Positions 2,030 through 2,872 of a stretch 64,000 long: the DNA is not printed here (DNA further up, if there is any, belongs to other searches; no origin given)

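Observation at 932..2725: Vps4/CdvC-like MIT-AAA ATPase fused to a C-terminal diadenylate-cyclase (DAC/DisA_N)-like domain with altered catalytic motifs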

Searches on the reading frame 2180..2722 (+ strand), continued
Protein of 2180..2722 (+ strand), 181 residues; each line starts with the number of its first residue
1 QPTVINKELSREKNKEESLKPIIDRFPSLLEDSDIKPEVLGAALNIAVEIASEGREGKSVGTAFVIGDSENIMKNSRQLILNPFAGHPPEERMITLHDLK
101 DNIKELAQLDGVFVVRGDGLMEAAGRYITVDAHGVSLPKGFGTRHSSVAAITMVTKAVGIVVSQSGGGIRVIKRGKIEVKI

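Call 54: search_protein_families(library=ncbifam, proteins=[P0320, P0368, P0377, P0309, P0349, P0375, P0355, P0371, P0315, P0295], max_evalue=1e-10)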
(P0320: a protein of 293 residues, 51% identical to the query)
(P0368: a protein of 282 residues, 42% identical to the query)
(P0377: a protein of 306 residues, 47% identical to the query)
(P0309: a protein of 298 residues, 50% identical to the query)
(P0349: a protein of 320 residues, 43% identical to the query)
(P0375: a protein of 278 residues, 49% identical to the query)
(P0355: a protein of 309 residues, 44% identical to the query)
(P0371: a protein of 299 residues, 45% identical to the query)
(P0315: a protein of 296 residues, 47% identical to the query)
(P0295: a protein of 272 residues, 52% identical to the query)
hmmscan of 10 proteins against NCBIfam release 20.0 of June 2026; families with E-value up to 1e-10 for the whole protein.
P0320 (293 aa): 1 family
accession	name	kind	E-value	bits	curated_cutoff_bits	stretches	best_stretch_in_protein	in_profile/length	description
NF041371.1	Diadnylcyc_Halo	equivalog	8.9e-35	120.3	430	1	128-281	118-268/270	diadenylate cyclase DacZ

P0368 (282 aa): 1 family
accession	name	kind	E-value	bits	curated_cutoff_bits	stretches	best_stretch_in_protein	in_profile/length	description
NF041371.1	Diadnylcyc_Halo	equivalog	8.8e-38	130.2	430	1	34-276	31-268/270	diadenylate cyclase DacZ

P0377 (306 aa): 1 family
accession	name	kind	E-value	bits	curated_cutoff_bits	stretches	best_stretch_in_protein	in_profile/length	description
NF041371.1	Diadnylcyc_Halo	equivalog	2.1e-33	115.8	430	1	87-297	63-266/270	diadenylate cyclase DacZ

P0309 (298 aa): 1 family
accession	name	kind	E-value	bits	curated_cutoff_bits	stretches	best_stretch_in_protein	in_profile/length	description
NF041371.1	Diadnylcyc_Halo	equivalog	2.8e-37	128.5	430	1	118-284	105-266/270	diadenylate cyclase DacZ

P0349 (320 aa): 1 family
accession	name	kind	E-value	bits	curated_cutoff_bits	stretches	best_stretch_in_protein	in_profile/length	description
NF041371.1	Diadnylcyc_Halo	equivalog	5.5e-39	134.1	430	1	33-287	22-266/270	diadenylate cyclase DacZ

P0375 (278 aa): 1 family
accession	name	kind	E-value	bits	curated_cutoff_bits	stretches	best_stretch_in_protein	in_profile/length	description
NF041371.1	Diadnylcyc_Halo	equivalog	3.5e-33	115.1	430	1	121-269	121-267/270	diadenylate cyclase DacZ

P0355 (309 aa): 1 family
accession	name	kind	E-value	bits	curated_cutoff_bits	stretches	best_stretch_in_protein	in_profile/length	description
NF041371.1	Diadnylcyc_Halo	equivalog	2e-43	148.7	430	1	36-301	18-269/270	diadenylate cyclase DacZ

P0371 (299 aa): 1 family
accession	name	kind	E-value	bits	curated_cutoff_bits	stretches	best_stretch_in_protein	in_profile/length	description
NF041371.1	Diadnylcyc_Halo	equivalog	1.4e-32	113.1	430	1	150-292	124-263/270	diadenylate cyclase DacZ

P0315 (296 aa): 2 families
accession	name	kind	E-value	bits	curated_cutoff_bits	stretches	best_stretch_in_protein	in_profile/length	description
NF041371.1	Diadnylcyc_Halo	equivalog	1.1e-38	133.2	430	1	47-293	35-266/270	diadenylate cyclase DacZ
TIGR00159.1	TIGR00159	equivalog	3.1e-12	46.4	188.8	1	217-290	165-235/254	diadenylate cyclase CdaA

P0295 (272 aa): 1 family
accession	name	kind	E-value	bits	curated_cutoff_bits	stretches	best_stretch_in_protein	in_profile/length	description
NF041371.1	Diadnylcyc_Halo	equivalog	1.9e-42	145.5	430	1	103-269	106-268/270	diadenylate cyclase DacZ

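Call 73: find_encoding_contigs(protein=P0211, flank=6000, max_places=2)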
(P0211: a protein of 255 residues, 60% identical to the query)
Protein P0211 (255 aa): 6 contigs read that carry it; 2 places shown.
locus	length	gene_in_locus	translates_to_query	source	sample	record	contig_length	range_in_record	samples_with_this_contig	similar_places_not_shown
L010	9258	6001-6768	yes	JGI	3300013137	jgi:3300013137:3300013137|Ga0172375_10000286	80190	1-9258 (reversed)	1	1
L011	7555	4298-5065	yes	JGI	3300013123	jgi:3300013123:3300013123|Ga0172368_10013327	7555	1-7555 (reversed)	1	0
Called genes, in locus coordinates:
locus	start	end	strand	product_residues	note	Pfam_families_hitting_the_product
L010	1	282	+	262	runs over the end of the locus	PF02353:CMAS (weak), PF05958:tRNA_U5-meth_tr (weak), PF01209:Ubie_methyltran, PF13489:Methyltransf_23, PF13847:Methyltransf_31, PF08241:Methyltransf_11, PF08242:Methyltransf_12, PF13649:Methyltransf_25, +4 more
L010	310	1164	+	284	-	-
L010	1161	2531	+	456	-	PF02310:B12-binding, PF04055:Radical_SAM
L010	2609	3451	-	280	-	PF03640:Lipoprotein_15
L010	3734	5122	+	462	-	PF00696:AA_kinase, PF13840:ACT_7, PF01842:ACT, PF22468:ACT_9, PF13840:ACT_7, PF01842:ACT, PF22468:ACT_9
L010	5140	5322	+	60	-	-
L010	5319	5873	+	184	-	PF01725:Ham1p_like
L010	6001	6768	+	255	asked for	PF04212:MIT (weak), PF02457:DAC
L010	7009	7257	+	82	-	-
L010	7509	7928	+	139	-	-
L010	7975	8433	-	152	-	PF13020:NOV_C (faint)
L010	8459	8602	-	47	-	PF26485:DUF8156 (weak)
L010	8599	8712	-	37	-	PF26485:DUF8156 (weak)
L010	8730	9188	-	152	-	-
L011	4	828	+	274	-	PF04055:Radical_SAM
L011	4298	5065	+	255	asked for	PF04212:MIT (weak), PF02457:DAC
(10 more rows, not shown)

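Call 74: find_encoding_contigs(protein=P0207, flank=6000, max_places=2)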
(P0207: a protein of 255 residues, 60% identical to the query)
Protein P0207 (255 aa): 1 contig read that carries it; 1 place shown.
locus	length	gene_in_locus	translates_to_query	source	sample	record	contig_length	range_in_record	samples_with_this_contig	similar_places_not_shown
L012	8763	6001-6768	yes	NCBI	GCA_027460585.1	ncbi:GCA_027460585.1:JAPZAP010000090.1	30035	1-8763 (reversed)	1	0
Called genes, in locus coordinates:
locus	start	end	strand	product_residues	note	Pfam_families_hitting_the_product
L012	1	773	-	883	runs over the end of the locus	PF07752:S-layer, PF13620:CarboxypepD_reg (faint), PF13715:CarbopepD_reg_2 (weak)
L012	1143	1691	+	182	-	PF01965:DJ-1_PfpI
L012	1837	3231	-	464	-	-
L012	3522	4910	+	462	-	PF00696:AA_kinase, PF13840:ACT_7, PF01842:ACT, PF22468:ACT_9, PF13840:ACT_7, PF01842:ACT, PF22468:ACT_9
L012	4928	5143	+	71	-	-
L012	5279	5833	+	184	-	PF01725:Ham1p_like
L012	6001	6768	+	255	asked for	PF04212:MIT (weak), PF02457:DAC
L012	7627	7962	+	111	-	-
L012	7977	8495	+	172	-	PF00881:Nitroreductase, PF14512:TM1586_NiRdase (weak), PF00881:Nitroreductase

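Call 83: search_solved_structures(query=A8, max_evalue=0.01, show_alignments=3)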
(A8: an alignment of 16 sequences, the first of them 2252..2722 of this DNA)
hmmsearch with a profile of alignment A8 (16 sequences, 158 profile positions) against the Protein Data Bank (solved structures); distinct sequences matched with E-value up to 0.01: 20.
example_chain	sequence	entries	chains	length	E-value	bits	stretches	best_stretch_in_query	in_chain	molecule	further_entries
6hvl_A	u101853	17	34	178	1.7e-10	43.9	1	85-156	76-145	Diadenylate cyclase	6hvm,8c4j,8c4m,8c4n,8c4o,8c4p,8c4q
4rv7_A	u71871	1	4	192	2e-10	43.7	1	85-156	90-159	Diadenylate cyclase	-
8ogk_A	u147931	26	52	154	4.5e-10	42.5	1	85-156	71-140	Cyclic di-AMP synthase CdaA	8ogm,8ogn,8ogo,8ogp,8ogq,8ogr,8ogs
9g0g_A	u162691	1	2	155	4.6e-10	42.5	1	85-156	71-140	Cyclic di-AMP synthase CdaA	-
7ojs_H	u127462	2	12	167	5.5e-10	42.3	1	85-156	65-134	Cyclic di-AMP synthase CdaA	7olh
6gyw_A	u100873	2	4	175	6.4e-10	42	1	84-156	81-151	Diadenylate cyclase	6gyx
6huw_A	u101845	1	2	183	6.5e-10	42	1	85-155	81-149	Diadenylate cyclase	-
6gyy_A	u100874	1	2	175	7.1e-10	41.9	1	85-156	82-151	Diadenylate cyclase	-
6hvn_A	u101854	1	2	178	7.6e-10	41.8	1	85-156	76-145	Diadenylate cyclase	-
8ofo_AAA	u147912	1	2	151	1.3e-09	41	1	85-152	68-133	Diadenylate cyclase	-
7dfx_A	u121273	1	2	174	1.5e-08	37.6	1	47-154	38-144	DAC domain-containing protein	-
7dg0_A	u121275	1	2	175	1.5e-08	37.6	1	47-154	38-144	DAC domain-containing protein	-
8ofg_A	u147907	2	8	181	5.3e-08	35.8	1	85-154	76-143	Diadenylate cyclase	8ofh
9g69_C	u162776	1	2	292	9.6e-08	35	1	85-156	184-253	Diadenylate cyclase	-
7l8n_A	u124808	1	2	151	1.3e-07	34.6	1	85-155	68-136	Diadenylate cyclase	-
2fb5_A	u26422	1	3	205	5.1e-05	26.1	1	85-150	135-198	hypothetical Membrane Spanning Protein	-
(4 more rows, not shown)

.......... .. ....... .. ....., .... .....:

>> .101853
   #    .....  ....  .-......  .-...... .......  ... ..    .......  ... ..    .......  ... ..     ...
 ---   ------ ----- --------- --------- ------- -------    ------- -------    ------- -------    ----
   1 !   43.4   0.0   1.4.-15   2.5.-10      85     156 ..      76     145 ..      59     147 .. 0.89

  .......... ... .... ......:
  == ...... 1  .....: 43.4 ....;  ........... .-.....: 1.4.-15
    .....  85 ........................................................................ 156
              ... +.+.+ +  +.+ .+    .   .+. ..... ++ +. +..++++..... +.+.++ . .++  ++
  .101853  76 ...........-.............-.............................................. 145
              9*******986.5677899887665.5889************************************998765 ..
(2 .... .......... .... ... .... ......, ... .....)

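Call 89: search_protein_families(library=pfam, proteins=[P0263, P0279, P0246, P0248, P0258, P0267, P0274, P0308, P0311, P0379], max_evalue=0.001)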
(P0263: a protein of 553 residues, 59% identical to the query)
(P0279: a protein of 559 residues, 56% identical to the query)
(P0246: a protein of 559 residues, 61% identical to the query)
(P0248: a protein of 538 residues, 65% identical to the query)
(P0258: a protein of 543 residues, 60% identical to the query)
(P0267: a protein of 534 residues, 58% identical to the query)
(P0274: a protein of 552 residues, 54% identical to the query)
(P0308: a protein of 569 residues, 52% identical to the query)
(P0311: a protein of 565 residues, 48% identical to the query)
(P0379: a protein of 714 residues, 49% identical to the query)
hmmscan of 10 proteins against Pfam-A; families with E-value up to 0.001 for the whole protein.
P0263 (553 aa): 4 families
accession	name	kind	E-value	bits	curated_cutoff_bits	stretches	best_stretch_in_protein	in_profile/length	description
PF00004.35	AAA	-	1.7e-40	138.9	21.2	1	137-269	1-130/131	ATPase family associated with various cellular activities (AAA)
PF02457.21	DAC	-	1.1e-19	70.6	27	1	424-547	5-118/119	DisA bacterial checkpoint controller nucleotide-binding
PF17862.7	AAA_lid_3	-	3e-11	43.1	27.2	1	291-327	2-38/45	AAA+ lid domain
PF13173.12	AAA_14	-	0.00016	22.1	27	0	138-205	6-74/129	AAA domain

P0279 (559 aa): 8 families
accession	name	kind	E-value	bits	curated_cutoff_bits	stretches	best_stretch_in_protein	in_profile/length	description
PF00004.35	AAA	-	2e-41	141.9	21.2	1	143-271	1-130/131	ATPase family associated with various cellular activities (AAA)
PF02457.21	DAC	-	9.5e-15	54.7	27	1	433-554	5-118/119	DisA bacterial checkpoint controller nucleotide-binding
PF17862.7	AAA_lid_3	-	2.5e-11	43.3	27.2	1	294-336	1-43/45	AAA+ lid domain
PF01637.24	ATPase_2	-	5.8e-05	23.5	33.2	0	129-163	9-43/225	ATPase domain predominantly from Archaea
PF20720.3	nSTAND3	-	0.00017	21.8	27.2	1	143-245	20-108/155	Novel STAND NTPase 3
PF07724.20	AAA_2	-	0.00066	20.2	27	0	140-239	3-105/166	AAA domain (Cdc48 subfamily)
PF13401.12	AAA_22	-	0.00071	20.3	27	0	141-170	6-38/130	AAA domain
PF13191.12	AAA_16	-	0.00076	20.4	32.6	0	137-167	22-51/167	AAA ATPase domain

P0246 (559 aa): 6 families
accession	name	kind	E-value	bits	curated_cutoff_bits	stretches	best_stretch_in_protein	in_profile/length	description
PF02457.21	DAC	-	7.9e-19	67.8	27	1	427-552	3-118/119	DisA bacterial checkpoint controller nucleotide-binding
PF00989.32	PAS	-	9.1e-17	61.5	22.6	1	271-385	2-113/113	PAS fold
PF13426.13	PAS_9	-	2e-13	50.9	27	1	281-387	3-103/103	PAS domain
PF00072.30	Response_reg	-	1.5e-09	38.4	30.2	1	4-111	1-98/111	Response regulator receiver domain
PF08448.16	PAS_4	-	2.4e-07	31.4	23.1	1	279-390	4-110/110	PAS fold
PF13188.13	PAS_8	-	3.7e-07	30.3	21.8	0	270-320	1-51/65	PAS domain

P0248 (538 aa): 5 families
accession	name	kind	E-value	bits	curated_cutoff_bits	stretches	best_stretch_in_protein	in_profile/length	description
PF02457.21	DAC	-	1.9e-18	66.6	27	1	407-533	3-119/119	DisA bacterial checkpoint controller nucleotide-binding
PF13426.13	PAS_9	-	6.3e-11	42.9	27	1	263-367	5-103/103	PAS domain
PF00989.32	PAS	-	6.6e-10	39.4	22.6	1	263-365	14-113/113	PAS fold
PF13188.13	PAS_8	-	3.9e-08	33.4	21.8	0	141-181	5-43/65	PAS domain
PF08448.16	PAS_4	-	2.1e-07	31.6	23.1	1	263-367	8-107/110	PAS fold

P0258 (543 aa): 6 families
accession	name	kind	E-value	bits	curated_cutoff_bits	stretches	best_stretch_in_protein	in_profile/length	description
PF13426.13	PAS_9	-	2.1e-17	63.7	27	2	269-372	6-103/103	PAS domain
PF02457.21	DAC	-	2.4e-16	59.8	27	1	414-538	5-119/119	DisA bacterial checkpoint controller nucleotide-binding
PF00989.32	PAS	-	1e-12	48.5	22.6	2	266-370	12-113/113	PAS fold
PF08448.16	PAS_4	-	3.5e-07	30.9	23.1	0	269-372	9-107/110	PAS fold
PF13188.13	PAS_8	-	1.8e-05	24.9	21.8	0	146-184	13-47/65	PAS domain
PF08447.18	PAS_3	-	6.2e-05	23.6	25.6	0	279-365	3-87/89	PAS fold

P0267 (534 aa): 5 families
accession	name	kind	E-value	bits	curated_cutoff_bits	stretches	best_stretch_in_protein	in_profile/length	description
PF02457.21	DAC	-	2.2e-16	60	27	1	404-528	4-118/119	DisA bacterial checkpoint controller nucleotide-binding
PF13426.13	PAS_9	-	2.6e-15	57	27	1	257-363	5-103/103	PAS domain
PF00989.32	PAS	-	5.1e-14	52.7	22.6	1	262-361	19-113/113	PAS fold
PF08448.16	PAS_4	-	1.6e-06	28.7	23.1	0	261-363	12-107/110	PAS fold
PF13188.13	PAS_8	-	0.00086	19.6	21.8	0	263-301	19-55/65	PAS domain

P0274 (552 aa): 7 families
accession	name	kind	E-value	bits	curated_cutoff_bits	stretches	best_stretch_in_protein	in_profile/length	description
PF00989.32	PAS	-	1.1e-22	80.6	22.6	2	261-375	2-113/113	PAS fold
PF02457.21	DAC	-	1.9e-19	69.9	27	1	420-543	5-118/119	DisA bacterial checkpoint controller nucleotide-binding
PF13426.13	PAS_9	-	1.5e-18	67.4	27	2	270-377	2-103/103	PAS domain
PF08448.16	PAS_4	-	1.5e-15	57.8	23.1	1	267-379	2-109/110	PAS fold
PF13188.13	PAS_8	-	5.2e-10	39.3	21.8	1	261-307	2-48/65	PAS domain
PF08447.18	PAS_3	-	6.6e-08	33.2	25.6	1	284-371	3-88/89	PAS fold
PF00072.30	Response_reg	-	0.00074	20.1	30.2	0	7-101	4-97/111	Response regulator receiver domain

P0308 (569 aa): 5 families
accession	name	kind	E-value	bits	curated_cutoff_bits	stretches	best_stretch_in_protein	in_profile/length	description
PF02457.21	DAC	-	2.5e-16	59.8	27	1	438-562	4-118/119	DisA bacterial checkpoint controller nucleotide-binding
PF00989.32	PAS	-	1.2e-12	48.2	22.6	1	283-395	4-113/113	PAS fold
PF13426.13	PAS_9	-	5.9e-12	46.2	27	1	292-397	4-103/103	PAS domain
PF08448.16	PAS_4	-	1.7e-11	44.8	23.1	1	288-399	3-109/110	PAS fold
PF13188.13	PAS_8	-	2.2e-06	27.8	21.8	0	281-326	2-47/65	PAS domain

P0311 (565 aa): 5 families
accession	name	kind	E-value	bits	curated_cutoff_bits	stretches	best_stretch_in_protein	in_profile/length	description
PF02457.21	DAC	-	6.6e-17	61.6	27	1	435-558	5-118/119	DisA bacterial checkpoint controller nucleotide-binding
PF13426.13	PAS_9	-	9.4e-16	58.4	27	2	287-393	3-103/103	PAS domain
PF00989.32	PAS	-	9.9e-12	45.3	22.6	1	278-335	3-62/113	PAS fold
PF08448.16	PAS_4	-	4.4e-09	37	23.1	1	285-393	4-107/110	PAS fold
PF13188.13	PAS_8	-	9.5e-09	35.3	21.8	0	281-328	6-49/65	PAS domain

P0379 (714 aa): 5 families
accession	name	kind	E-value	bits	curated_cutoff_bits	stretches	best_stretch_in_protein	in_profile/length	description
PF02457.21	DAC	-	1.9e-21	76.3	27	1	567-694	2-118/119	DisA bacterial checkpoint controller nucleotide-binding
PF01553.26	Acyltransferase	-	2.3e-17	63.5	23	1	38-148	12-116/132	Acyltransferase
PF00359.27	PTS_EIIA_2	-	7.7e-13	49.1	27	1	266-401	10-143/144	Phosphoenolpyruvate-dependent sugar phosphotransferase system, EIIA 2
PF21755.2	DacZ_P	-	1.3e-07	31.7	27.4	1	423-541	8-125/125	Probable sensor domain DacZ_P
PF02887.21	PK_C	-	0.00023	21.7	28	1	422-521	3-102/114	Pyruvate kinase, alpha/beta domain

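Call 93: list_cluster_members(proteins=[P0263, P0279])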
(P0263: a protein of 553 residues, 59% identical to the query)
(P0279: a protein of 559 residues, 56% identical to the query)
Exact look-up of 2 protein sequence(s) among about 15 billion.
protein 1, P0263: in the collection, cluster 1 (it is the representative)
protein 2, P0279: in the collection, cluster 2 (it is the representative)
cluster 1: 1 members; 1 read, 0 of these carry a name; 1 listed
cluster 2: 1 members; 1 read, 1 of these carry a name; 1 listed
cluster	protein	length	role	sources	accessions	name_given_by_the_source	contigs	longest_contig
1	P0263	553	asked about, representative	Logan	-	-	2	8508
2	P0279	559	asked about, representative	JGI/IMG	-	transitional endoplasmic reticulum ATPase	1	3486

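Call 94: find_encoding_contigs(protein=P0263, flank=8000, max_places=3)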
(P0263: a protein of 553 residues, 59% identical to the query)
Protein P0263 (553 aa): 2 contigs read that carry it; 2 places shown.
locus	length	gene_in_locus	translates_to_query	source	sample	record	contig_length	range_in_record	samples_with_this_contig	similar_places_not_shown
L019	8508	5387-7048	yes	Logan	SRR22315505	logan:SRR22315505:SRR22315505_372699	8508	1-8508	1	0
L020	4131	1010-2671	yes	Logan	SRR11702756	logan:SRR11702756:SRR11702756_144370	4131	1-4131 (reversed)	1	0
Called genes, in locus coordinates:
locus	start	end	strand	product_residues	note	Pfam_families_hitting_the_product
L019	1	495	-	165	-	?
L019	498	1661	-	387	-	PF13191:AAA_16 (faint), PF05496:RuvB_N (faint), PF00004:AAA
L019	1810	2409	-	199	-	-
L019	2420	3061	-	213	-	-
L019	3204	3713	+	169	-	-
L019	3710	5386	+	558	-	-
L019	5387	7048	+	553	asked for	PF00004:AAA, PF17862:AAA_lid_3, PF02457:DAC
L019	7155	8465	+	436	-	PF13646:HEAT_2, PF02985:HEAT (faint)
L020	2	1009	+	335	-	?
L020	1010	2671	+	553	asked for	PF00004:AAA, PF17862:AAA_lid_3, PF02457:DAC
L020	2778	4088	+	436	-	PF13646:HEAT_2, PF02985:HEAT (faint)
